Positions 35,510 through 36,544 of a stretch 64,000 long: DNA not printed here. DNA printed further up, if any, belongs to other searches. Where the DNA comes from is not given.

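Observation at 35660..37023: Two YrdC/Sua5-like paralogs embedded in amidohydrolase operons (35660 with isochorismatase; 61668 divergent from hyuAB)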

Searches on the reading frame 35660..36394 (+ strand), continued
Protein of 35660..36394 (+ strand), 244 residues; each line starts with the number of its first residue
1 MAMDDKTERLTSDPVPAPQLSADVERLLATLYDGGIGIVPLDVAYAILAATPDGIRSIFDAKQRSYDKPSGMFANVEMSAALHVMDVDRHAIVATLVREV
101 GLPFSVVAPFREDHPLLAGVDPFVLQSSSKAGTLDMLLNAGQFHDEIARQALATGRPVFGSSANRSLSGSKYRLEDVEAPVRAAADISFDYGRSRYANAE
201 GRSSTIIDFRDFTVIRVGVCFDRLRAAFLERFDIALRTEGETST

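Call 87: get_annotated_region(hit=H1, flank=12000)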
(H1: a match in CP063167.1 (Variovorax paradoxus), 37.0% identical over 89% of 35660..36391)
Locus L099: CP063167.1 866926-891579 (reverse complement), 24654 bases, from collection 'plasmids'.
description: Variovorax paradoxus strain VAI-C plasmid unnamed, complete sequence
organism: Variovorax paradoxus (NCBI taxid 34073)
taxonomy: Bacteria; Pseudomonadota; Betaproteobacteria; Burkholderiales; Comamonadaceae; Variovorax; Variovorax paradoxus
host: -; source: -; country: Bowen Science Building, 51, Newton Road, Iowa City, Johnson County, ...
typing (MOB-suite, as given by PLSDB): non-mobilizable
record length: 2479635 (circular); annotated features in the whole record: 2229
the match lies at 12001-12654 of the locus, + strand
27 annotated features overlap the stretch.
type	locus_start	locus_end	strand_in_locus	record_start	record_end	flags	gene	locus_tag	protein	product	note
CDS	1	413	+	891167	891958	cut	fabG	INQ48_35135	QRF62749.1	3-oxoacyl-ACP reductase FabG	-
CDS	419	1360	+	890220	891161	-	-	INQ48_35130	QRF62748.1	ABC transporter permease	-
CDS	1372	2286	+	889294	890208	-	-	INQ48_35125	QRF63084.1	ABC transporter permease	-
CDS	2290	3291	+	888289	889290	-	-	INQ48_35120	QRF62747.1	ABC transporter ATP-binding protein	-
CDS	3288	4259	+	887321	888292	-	-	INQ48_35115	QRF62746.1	ATP-binding cassette domain-containing protein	-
CDS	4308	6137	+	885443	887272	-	-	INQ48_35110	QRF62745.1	NAD(P)/FAD-dependent oxidoreductase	-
CDS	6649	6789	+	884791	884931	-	-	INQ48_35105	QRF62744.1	hypothetical protein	-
CDS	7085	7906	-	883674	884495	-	-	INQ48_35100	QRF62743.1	GntR family transcriptional regulator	-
CDS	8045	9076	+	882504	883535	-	-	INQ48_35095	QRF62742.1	esterase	-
CDS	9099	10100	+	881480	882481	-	-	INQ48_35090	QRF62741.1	tripartite tricarboxylate transporter substrate binding protein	-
CDS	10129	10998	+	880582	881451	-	-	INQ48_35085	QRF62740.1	isocitrate lyase/PEP mutase family protein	-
CDS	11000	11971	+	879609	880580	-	-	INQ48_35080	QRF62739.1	tripartite tricarboxylate transporter substrate binding protein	-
CDS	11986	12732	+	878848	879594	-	-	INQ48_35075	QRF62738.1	Sua5/YciO/YrdC/YwlC family protein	-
CDS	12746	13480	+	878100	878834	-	-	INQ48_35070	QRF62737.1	Sua5/YciO/YrdC/YwlC family protein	-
CDS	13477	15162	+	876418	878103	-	-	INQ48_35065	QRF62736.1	fatty-acid--CoA ligase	-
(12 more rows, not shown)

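Call 90: search_protein_families(library=ncbifam, proteins=[L012:11864-13267:+, L012:13282-14103:+, L012:14684-15601:+, L012:15611-16327:+, L012:16383-17510:+, L049:11954-13549:+, L099:15155-16552:+], max_evalue=0.00001)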
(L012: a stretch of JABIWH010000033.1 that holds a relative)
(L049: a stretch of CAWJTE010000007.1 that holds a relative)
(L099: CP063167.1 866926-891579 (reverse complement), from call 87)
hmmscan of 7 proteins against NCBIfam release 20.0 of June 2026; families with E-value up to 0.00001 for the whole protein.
L012:11864-13267:+ (467 aa): 26 families (the best 25 are shown)
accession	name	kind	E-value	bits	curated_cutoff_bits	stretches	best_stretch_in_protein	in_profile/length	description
NF006631.0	PRK09201.1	equivalog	3e-103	346.1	461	1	4-455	8-454/466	AtzE family amidohydrolase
NF004815.0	PRK06169.1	equivalog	1.1e-101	340.7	506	1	8-464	15-467/471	amidase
TIGR02715.1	amido_AtzE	subfamily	1.3e-100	337.5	425.75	1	5-454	2-446/452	AtzE family amidohydrolase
TIGR00132.1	gatA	equivalog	4.5e-97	325.7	481.1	1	10-457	3-465/466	Asp-tRNA(Asn)/Glu-tRNA(Gln) amidotransferase subunit GatA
NF005688.0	PRK07488.1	equivalog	2.4e-92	310.3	532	1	5-455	13-465/474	indoleacetamide hydrolase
NF005460.0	PRK07056.1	subfamily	4.4e-88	296.2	447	1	3-456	8-453/457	amidase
NF005565.0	PRK07235.1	subfamily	7.3e-86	288.8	545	2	57-313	78-334/506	amidase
NF004766.0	PRK06102.1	equivalog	6.2e-85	286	559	1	3-455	8-450/455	amidase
NF006006.0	PRK08137.1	equivalog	3.1e-82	277.1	534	2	13-302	44-341/529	amidase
NF005686.0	PRK07486.1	subfamily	8.5e-82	275.4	465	1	6-465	17-482/486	amidase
NF005450.0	PRK07042.1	equivalog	1.7e-79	267.5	458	1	7-459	11-455/464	amidase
NF004717.0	PRK06061.1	equivalog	3.7e-77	260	498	1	3-464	17-475/483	amidase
NF006043.0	PRK08186.1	subfamily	6.1e-76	256.1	487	1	4-460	8-452/600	allophanate hydrolase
NF005687.0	PRK07487.1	subfamily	1.2e-74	251.9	428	1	7-456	12-456/468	amidase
NF004816.0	PRK06170.1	equivalog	1.6e-73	248.1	503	1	4-464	13-489/493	amidase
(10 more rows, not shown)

L012:13282-14103:+ (273 aa): 0 families

L012:14684-15601:+ (305 aa): 69 families (the best 25 are shown)
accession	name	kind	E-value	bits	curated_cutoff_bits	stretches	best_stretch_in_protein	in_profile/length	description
NF006128.0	PRK08272.1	subfamily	6.8e-95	317.8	257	1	2-289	10-304/308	crotonase/enoyl-CoA hydratase family protein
NF009125.0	PRK12478.1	equivalog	2e-56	191.3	347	1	2-305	4-300/304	crotonase/enoyl-CoA hydratase family protein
NF006140.0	PRK08290.1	subfamily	3.6e-48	164.2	280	1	2-245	5-251/292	enoyl-CoA hydratase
NF004840.0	PRK06190.1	equivalog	5.8e-35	121.1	253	2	112-252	91-231/260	enoyl-CoA hydratase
NF051848.1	EnCoAHydtEchA19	equivalog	1.6e-33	116.4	400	1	18-237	13-218/258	enoyl-CoA hydratase EchA19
NF006588.0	PRK09120.1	equivalog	5.7e-32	111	276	1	3-238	6-228/276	p-hydroxycinnamoyl CoA hydratase/lyase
NF004781.0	PRK06127.1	subfamily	1.2e-31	110.4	291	2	108-232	97-224/269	enoyl-CoA hydratase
NF004796.0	PRK06144.1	subfamily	5.5e-31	108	272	2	112-219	97-208/262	enoyl-CoA hydratase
NF007239.0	PRK09674.1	equivalog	1.9e-28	99.7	371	2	113-238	90-218/257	2,3-dehydroadipyl-CoA hydratase PaaF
NF006699.0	PRK09245.1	subfamily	7.1e-28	97.6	354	1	10-256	8-244/266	crotonase/enoyl-CoA hydratase family protein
NF006109.0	PRK08260.1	subfamily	8.5e-28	97.4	320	1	3-229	2-228/296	enoyl-CoA hydratase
NF004517.0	PRK05862.1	equivalog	9.3e-28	97.4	396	2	114-236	91-216/257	enoyl-CoA hydratase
NF004525.0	PRK05870.1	equivalog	9.8e-28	97.7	285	1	5-241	3-220/249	enoyl-CoA hydratase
NF006008.0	PRK08139.1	equivalog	1.1e-27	97.2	313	1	7-232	13-221/266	enoyl-CoA hydratase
NF004475.0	PRK05809.1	subfamily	3.8e-26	92.1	394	2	112-236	92-219/260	short-chain-enoyl-CoA hydratase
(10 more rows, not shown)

L012:15611-16327:+ (238 aa): 13 families
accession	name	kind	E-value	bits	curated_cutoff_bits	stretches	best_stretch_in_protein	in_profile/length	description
NF004212.0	PRK05665.1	equivalog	3.9e-54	183.9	309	1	1-235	1-237/241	amidotransferase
NF006562.0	PRK09065.1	equivalog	4.4e-29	101.7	205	1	4-228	5-231/242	glutamine amidotransferase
TIGR00888.1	guaA_Nterm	equivalog_domain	2.9e-17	62.7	172.15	1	59-188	43-169/188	glutamine-hydrolyzing GMP synthase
NF001975.0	PRK00758.1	equivalog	2.3e-16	59.9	198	1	77-187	54-166/185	GMP synthase subunit A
NF005458.0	PRK07053.1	equivalog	3.2e-15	56.2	250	1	57-201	47-196/234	glutamine amidotransferase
NF005072.0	PRK06490.1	equivalog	4.9e-14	51.9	339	1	31-233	33-235/251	glutamine amidotransferase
NF000848.1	PRK00074.1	equivalog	1.1e-13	50.7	400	1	58-188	42-172/512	glutamine-hydrolyzing GMP synthase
NF005743.0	PRK07567.1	equivalog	1.6e-12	47.2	264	1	81-189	83-195/245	glutamine amidotransferase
NF006098.0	PRK08250.1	equivalog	2.2e-09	37.2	301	1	83-199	77-195/239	glutamine amidotransferase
NF005849.0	PRK07765.1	equivalog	7.7e-07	28.6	308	1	79-114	65-100/219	aminodeoxychorismate/anthranilate synthase component II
TIGR01368.1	CPSaseIIsmall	equivalog_domain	3.7e-06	26.2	307.35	0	81-113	237-269/361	glutamine-hydrolyzing carbamoyl-phosphate synthase small subunit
NF005799.0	PRK07649.1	equivalog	4.7e-06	26.3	327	1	80-114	63-96/195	aminodeoxychorismate/anthranilate synthase component II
NF006462.0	PRK08857.1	equivalog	5.8e-06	26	345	1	80-114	63-96/193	aminodeoxychorismate/anthranilate synthase component II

L012:16383-17510:+ (375 aa): 2 families
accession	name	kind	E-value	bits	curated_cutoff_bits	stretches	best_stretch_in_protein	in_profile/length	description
TIGR02486.1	RDH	subfamily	1.8e-10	41.2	160.35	1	144-210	153-222/314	reductive dehalogenase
TIGR00276.1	TIGR00276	equivalog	1.6e-09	37.2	200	1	140-210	129-196/337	tRNA epoxyqueuosine(34) reductase QueG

L049:11954-13549:+ (531 aa): 3 families
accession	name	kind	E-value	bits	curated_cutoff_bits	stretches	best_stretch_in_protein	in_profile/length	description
NF042438.1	PrpD_hiGCgrampos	equivalog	2.2e-11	43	950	1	73-449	14-394/499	2-methylcitrate dehydratase PrpD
NF006943.0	PRK09425.1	equivalog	2e-10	40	575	1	94-447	31-387/480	bifunctional 2-methylcitrate dehydratase/aconitate hydratase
TIGR02330.1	prpD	equivalog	2e-09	36.8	458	1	97-449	22-377/468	2-methylcitrate dehydratase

L099:15155-16552:+ (465 aa): 19 families
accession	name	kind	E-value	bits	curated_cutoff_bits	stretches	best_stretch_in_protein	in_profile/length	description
NF009116.0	PRK12466.1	subfamily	1.8e-181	603.8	531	1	5-462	3-470/472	3-isopropylmalate dehydratase large subunit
NF004016.0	PRK05478.1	subfamily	2.7e-168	560.4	510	1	5-460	2-466/468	3-isopropylmalate dehydratase large subunit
TIGR00170.1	leuC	equivalog_domain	4.3e-152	506.9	560.25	1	5-458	1-464/466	3-isopropylmalate dehydratase large subunit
NF001614.1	PRK00402.1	subfamily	5.6e-105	351.4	385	2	8-305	2-283/415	aconitase/3-isopropylmalate dehydratase large subunit family protein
TIGR01343.1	hacA_fam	subfamily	5.1e-94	315.2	385.7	1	31-458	25-412/412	homoaconitate hydratase family protein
TIGR02086.1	IPMI_arch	subfamily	1.3e-85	287.6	410.15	1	31-458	26-410/411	3-isopropylmalate dehydratase/homoaconitate hydratase family large subunit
NF040615.1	HacA_Meth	equivalog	6.1e-73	245.9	550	1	107-456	93-417/419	homoaconitase large subunit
TIGR02083.1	LEU2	equivalog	2.5e-72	244.1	610.65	1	91-458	81-417/419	3-isopropylmalate dehydratase large subunit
NF005558.0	PRK07229.1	equivalog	1e-66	225.9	612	1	5-461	1-416/647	aconitate hydratase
TIGR01342.1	acon_putative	hypoth_equivalog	1.1e-48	165.9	719.15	1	109-463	94-415/655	putative aconitate hydratase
TIGR00139.1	h_aconitase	equivalog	2.4e-41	141.9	529.9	1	93-458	84-455/709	homoaconitase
TIGR01340.1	aconitase_mito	equivalog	3.3e-40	138.1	825.35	1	66-462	90-479/745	aconitate hydratase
NF006757.0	PRK09277.1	subfamily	7e-39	133.2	686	1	122-455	202-559/888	aconitate hydratase AcnA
NF009520.0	PRK12881.1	subfamily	9.1e-39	132.8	905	1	119-455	199-560/893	aconitate hydratase AcnA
TIGR01341.1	aconitase_1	equivalog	7.6e-31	106.6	945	1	127-454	190-549/876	aconitate hydratase AcnA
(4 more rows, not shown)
